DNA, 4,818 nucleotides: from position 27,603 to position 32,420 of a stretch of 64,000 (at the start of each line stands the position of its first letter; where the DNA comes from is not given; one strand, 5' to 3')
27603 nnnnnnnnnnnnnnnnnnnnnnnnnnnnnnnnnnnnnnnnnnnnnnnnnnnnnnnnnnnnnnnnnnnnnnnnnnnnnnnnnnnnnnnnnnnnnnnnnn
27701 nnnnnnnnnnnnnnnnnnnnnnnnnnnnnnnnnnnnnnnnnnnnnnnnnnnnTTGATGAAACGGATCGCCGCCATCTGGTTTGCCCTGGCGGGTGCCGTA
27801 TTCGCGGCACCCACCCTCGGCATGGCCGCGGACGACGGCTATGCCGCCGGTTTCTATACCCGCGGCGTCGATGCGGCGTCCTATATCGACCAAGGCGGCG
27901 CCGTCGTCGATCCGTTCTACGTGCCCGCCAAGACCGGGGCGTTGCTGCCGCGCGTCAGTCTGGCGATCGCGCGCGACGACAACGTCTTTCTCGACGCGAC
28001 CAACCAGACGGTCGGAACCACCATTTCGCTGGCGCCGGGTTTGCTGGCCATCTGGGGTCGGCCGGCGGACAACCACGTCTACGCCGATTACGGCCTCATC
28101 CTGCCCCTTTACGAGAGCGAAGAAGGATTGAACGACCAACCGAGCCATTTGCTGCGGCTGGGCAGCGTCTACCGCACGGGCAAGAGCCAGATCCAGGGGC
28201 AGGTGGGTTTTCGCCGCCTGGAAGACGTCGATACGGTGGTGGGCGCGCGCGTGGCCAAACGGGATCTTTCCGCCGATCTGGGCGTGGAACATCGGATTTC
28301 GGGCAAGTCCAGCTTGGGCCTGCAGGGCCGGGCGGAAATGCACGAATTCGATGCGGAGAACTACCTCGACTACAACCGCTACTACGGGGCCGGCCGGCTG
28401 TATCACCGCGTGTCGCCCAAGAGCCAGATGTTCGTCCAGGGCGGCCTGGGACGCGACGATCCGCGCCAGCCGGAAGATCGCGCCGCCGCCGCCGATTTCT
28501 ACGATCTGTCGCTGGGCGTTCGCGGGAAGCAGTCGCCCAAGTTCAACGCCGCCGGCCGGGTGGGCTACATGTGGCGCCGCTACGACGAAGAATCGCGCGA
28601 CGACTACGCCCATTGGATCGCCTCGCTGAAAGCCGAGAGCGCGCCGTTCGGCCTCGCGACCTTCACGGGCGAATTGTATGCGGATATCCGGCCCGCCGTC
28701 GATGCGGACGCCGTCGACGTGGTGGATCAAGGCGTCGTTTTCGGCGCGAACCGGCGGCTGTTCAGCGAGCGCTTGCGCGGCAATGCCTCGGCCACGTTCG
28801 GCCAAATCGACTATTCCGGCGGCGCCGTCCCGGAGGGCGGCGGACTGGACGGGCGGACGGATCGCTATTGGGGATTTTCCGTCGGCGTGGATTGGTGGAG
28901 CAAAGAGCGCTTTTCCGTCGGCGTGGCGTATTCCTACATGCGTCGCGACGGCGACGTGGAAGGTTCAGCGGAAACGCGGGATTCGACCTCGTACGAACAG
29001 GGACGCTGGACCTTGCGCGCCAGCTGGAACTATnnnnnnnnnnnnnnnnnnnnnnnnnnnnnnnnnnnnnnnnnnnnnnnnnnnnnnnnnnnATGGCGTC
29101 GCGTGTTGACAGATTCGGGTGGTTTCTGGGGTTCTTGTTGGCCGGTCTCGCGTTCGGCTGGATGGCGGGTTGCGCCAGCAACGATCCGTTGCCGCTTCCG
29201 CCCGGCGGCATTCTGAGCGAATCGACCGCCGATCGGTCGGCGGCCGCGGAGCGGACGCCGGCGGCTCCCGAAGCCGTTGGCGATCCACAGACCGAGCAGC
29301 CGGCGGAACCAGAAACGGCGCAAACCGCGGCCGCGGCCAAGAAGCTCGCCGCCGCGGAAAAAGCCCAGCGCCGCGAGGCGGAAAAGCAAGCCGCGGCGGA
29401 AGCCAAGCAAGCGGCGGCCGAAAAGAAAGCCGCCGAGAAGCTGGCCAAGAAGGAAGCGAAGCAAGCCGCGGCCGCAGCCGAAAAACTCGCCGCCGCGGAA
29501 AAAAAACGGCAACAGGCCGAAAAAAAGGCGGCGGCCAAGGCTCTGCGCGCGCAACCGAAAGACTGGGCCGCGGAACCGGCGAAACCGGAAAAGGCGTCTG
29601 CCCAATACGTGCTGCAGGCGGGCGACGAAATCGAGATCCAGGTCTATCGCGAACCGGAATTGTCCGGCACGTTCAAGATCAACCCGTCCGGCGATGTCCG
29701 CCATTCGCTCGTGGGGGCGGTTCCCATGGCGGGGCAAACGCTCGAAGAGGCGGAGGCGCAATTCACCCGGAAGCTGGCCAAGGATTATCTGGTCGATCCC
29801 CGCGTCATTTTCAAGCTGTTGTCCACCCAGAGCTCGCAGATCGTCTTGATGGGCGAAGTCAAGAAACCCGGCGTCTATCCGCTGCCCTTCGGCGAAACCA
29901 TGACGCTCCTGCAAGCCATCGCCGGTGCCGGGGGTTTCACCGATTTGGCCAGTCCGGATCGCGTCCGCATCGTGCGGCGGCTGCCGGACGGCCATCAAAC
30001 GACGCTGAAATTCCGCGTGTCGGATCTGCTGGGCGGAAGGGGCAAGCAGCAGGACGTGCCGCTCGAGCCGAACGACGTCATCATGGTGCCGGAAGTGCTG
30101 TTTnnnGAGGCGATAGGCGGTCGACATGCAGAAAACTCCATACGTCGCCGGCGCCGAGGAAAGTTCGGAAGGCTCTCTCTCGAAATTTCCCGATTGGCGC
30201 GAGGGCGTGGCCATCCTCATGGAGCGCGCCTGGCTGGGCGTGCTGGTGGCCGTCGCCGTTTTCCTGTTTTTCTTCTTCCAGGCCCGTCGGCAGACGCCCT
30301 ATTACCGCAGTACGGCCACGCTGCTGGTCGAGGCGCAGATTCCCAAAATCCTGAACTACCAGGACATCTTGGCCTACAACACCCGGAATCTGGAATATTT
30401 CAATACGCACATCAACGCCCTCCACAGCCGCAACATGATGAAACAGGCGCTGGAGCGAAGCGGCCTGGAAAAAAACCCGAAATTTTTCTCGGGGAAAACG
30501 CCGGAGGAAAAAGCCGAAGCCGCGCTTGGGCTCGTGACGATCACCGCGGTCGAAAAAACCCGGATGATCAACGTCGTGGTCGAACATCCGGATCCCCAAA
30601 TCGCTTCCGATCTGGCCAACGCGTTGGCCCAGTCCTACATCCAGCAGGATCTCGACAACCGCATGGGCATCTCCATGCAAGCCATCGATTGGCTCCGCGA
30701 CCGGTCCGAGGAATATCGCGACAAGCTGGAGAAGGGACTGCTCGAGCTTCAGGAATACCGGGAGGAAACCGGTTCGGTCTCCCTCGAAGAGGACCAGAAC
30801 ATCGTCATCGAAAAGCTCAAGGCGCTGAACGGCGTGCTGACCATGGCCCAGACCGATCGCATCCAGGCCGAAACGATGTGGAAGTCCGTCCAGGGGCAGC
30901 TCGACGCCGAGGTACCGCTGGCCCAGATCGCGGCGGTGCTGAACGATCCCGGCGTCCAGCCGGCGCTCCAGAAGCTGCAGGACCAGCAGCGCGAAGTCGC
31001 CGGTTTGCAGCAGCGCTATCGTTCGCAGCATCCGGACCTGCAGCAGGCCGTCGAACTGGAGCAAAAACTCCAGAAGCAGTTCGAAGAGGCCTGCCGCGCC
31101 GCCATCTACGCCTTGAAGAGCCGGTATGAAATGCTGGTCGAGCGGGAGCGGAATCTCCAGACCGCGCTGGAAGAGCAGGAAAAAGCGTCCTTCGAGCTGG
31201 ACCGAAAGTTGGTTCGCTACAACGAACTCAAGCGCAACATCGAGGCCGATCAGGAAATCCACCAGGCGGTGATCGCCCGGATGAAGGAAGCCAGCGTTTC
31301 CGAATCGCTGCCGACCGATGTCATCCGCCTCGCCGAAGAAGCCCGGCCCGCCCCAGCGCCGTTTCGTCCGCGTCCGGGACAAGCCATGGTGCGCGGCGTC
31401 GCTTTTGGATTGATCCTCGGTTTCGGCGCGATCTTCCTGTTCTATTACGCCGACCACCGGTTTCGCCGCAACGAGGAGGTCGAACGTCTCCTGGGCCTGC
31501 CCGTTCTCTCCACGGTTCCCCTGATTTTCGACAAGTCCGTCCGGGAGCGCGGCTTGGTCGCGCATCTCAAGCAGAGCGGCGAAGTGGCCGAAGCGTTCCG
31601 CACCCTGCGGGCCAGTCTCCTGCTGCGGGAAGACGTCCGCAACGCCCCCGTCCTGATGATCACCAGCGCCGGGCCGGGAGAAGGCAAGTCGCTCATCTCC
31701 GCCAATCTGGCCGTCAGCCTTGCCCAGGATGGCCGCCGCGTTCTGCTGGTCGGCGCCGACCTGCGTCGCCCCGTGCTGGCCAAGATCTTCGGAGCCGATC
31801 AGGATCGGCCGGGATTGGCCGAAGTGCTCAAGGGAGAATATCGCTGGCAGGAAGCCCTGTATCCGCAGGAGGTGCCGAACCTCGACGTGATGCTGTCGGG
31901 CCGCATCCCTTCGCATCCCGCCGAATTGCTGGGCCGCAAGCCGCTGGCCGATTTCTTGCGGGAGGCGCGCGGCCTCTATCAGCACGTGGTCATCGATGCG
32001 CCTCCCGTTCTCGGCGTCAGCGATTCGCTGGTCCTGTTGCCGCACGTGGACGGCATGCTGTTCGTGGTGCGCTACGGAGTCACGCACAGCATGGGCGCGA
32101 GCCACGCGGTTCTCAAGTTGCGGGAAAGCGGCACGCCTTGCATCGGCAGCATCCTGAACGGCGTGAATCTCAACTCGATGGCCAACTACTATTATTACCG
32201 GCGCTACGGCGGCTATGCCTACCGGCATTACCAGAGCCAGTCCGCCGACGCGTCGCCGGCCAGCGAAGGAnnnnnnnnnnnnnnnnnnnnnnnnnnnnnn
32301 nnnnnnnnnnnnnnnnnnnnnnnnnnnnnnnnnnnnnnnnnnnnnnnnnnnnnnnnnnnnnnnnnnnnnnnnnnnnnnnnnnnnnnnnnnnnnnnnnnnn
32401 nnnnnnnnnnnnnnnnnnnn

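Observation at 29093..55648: ~26-kb, 22-gene polysaccharide operon with near-universal 4-8 nt start/stop overlaps and a mix of Wzy-dependent and ABC-dependent export parts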

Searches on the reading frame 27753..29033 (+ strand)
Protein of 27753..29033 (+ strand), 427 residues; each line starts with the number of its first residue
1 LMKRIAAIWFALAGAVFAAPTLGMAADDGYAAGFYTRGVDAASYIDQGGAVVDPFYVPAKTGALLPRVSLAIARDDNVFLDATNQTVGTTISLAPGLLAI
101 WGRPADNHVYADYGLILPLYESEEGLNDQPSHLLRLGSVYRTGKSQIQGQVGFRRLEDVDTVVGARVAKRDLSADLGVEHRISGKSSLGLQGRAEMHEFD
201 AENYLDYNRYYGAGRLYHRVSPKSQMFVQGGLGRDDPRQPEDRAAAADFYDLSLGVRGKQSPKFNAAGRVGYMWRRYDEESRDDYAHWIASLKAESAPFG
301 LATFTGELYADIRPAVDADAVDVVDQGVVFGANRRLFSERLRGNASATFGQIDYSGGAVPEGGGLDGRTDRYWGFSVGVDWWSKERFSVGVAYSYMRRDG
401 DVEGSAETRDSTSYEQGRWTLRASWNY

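Call 11: search_protein_families(library=pfam, proteins=[window:27753-29033:+], max_evalue=0.01)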
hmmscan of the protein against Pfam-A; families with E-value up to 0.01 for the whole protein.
window:27753-29033:+ (427 aa): 2 families
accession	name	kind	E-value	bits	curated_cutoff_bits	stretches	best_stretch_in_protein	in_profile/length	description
PF10082.15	BBP2_2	-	4.7e-08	32.7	23.7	1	142-410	91-368/378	Putative beta-barrel porin 2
PF03797.25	Autotransporter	-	0.00015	22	26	1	350-415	3-68/255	Autotransporter beta-domain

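Call 13: search_protein_families(library=ncbifam, proteins=[window:27753-29033:+], max_evalue=0.01)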
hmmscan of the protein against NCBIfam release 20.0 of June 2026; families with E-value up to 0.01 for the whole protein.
window:27753-29033:+ (427 aa): 2 families
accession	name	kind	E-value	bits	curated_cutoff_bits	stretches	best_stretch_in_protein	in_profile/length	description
TIGR03014.2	EpsL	equivalog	5.1e-10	38.9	275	1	259-405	227-368/385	XrtB/PEP-CTERM-associated polysaccharide biosynthesis outer membrane protein EpsL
TIGR03016.1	pepcterm_hypo_1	hypoth_equivalog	4.4e-05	22.6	90.85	0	321-403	387-460/477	TIGR03016 family PEP-CTERM system-associated outer membrane protein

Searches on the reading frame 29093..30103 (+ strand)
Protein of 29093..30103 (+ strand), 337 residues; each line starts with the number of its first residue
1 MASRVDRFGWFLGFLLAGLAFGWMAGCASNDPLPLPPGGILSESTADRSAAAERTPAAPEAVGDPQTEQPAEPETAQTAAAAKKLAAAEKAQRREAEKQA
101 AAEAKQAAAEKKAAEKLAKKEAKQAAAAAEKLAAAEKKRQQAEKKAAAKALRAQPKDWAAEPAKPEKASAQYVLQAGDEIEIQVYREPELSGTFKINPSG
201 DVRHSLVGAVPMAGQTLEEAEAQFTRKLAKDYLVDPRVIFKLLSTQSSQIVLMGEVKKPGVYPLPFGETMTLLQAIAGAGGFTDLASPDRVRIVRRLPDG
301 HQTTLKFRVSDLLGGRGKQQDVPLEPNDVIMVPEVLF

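Call 5: search_protein_families(library=pfam, proteins=[window:29135-30103:+], max_evalue=0.01)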
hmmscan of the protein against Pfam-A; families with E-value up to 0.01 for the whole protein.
window:29135-30103:+ (323 aa): 3 families
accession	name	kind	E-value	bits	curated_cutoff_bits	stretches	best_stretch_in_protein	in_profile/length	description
PF02563.21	Poly_export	-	1.2e-18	67.5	28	1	154-224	3-72/77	Polysaccharide biosynthesis/export protein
PF10531.15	SLBB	-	4.8e-11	42.7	27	1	240-288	6-51/55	SLBB domain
PF22461.2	SLBB_2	-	5.8e-09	36.4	27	1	236-318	3-79/79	SLBB domain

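Call 12: search_protein_families(library=ncbifam, proteins=[window:29093-30103:+], max_evalue=0.01)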
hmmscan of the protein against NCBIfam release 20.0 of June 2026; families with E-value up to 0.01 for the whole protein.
window:29093-30103:+ (337 aa): 7 families
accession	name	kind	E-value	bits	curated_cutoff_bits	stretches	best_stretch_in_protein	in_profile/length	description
TIGR03027.2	pepcterm_export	equivalog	2.4e-30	105.4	180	1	171-337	2-169/169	XrtA/PEP-CTERM system exopolysaccharide export protein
NF041843.1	EpsY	equivalog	1.5e-23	83.1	320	1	164-332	45-210/211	exopolysaccharide export protein EpsY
TIGR03028.1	EpsE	equivalog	1.7e-23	83.2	262.65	1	172-332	2-159/239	polysaccharide export protein EpsE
NF011658.0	PRK15078.1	subfamily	1.1e-11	44.1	333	1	169-333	82-250/380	polysaccharide export protein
NF005423.0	PRK07003.1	equivalog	0.0022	16.5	1260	1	46-171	378-501/831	DNA polymerase III subunit gamma/tau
NF008975.0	PRK12323.1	equivalog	0.003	16.4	875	1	45-167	373-494/709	DNA polymerase III subunit gamma/tau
NF033761.1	gliding_GltJ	equivalog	0.0082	15.3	450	0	16-171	383-536/671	adventurous gliding motility protein GltJ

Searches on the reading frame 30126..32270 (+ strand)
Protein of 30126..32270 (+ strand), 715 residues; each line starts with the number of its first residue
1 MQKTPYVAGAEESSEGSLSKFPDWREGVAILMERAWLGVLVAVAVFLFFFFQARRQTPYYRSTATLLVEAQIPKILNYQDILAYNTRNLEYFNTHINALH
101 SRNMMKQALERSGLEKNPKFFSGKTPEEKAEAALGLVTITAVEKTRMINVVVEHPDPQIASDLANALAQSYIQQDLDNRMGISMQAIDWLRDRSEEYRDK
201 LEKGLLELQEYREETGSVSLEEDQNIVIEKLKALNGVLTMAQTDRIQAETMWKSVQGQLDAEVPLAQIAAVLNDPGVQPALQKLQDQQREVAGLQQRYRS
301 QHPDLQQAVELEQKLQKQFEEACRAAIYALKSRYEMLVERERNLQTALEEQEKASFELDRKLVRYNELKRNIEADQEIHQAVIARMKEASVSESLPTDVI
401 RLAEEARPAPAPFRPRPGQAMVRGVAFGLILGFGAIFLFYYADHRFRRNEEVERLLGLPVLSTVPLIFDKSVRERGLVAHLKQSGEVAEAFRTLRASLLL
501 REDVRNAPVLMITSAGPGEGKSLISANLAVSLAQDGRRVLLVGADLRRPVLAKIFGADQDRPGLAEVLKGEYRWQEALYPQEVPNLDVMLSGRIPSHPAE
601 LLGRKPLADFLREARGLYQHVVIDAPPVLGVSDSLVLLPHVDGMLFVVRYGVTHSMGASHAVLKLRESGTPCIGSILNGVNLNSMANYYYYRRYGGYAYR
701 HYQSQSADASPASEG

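Call 5: search_protein_families(library=pfam, proteins=[window:30126-32270:+], max_evalue=0.01)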
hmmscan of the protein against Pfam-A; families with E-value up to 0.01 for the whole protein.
window:30126-32270:+ (715 aa): 6 families
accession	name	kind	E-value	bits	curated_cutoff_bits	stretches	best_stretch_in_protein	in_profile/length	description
PF13614.12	AAA_31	-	3.5e-09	37.3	27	1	516-636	10-136/177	AAA domain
PF01656.29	CbiA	-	1.4e-07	31.9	25.4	1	510-624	1-54/125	CobQ/CobB/MinD/ParA nucleotide binding domain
PF10609.15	ParA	-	4.8e-07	29.9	27.1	1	509-595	5-82/246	NUBPL iron-transfer P-loop NTPase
PF13807.11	GNVR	-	6e-05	23.3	27.7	1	367-438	8-79/82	G-rich domain on putative tyrosine kinase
PF02706.20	Wzz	-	0.00071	20.3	25.5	1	28-109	9-88/91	Chain length determinant protein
PF00142.24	Fer4_NifH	-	0.0011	19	25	1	518-547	10-39/271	4Fe-4S iron sulfur cluster binding proteins, NifH/frxC family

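Call 12: search_protein_families(library=ncbifam, proteins=[window:30126-32270:+], max_evalue=0.01)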
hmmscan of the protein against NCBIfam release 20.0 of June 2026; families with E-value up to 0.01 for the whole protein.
window:30126-32270:+ (715 aa): 25 families
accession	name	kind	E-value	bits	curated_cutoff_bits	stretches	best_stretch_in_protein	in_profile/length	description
TIGR01005.1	eps_transp_fam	subfamily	4.8e-62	210.2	411.7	2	487-707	526-745/754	exopolysaccharide transport protein family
NF007350.0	PRK09841.1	equivalog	1.4e-52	178.8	1248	2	305-700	310-721/726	tyrosine-protein kinase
NF008568.0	PRK11519.1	equivalog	1.3e-48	165.8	1068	2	306-705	311-718/720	tyrosine-protein kinase Wzc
TIGR01007.1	eps_fam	subfamily_domain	6.3e-41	140.2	108.05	1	489-695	1-204/204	polysaccharide biosynthesis tyrosine autokinase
TIGR03018.1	pepcterm_TyrKin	hypoth_equivalog_domain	4.8e-36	124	230.65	1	481-668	5-199/207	XrtA-associated tyrosine autokinase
TIGR03017.1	EpsF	equivalog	7.5e-35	120.5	422.75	1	57-464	36-443/444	chain length determinant protein EpsF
TIGR03029.1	EpsG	equivalog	6e-32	110.9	313.8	1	474-678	70-273/274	chain length determinant protein tyrosine kinase EpsG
TIGR03007.1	pepcterm_ChnLen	equivalog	1.7e-30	105.7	278.85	1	28-474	7-470/498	XrtA system polysaccharide chain length determinant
TIGR01969.1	minD_arch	subfamily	3e-17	62.6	201.75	1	510-682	3-172/251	cell division ATPase MinD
TIGR01006.1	polys_exp_MPA1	subfamily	8.6e-11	41.7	296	1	397-465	154-222/226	CspC family polysaccharide chain length determinant protein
TIGR01968.1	minD_bact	equivalog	1.8e-08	34.1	212.9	1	509-627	3-121/261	septum site-determining protein MinD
TIGR03371.1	cellulose_yhjQ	equivalog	3.4e-07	30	157.85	1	508-581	2-75/246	cellulose biosynthesis protein BcsQ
NF053622.1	ATPseBagAMYCTU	equivalog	3.6e-07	29.9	400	1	510-559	10-57/325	ATPase BagA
NF008669.0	PRK11670.1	equivalog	1.1e-06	27.8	348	1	509-563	109-163/369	iron-sulfur cluster carrier protein ApbC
NF041136.1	MrpORP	equivalog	2.7e-06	26.9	450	1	509-564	7-62/365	iron-sulfur cluster carrier protein MrpORP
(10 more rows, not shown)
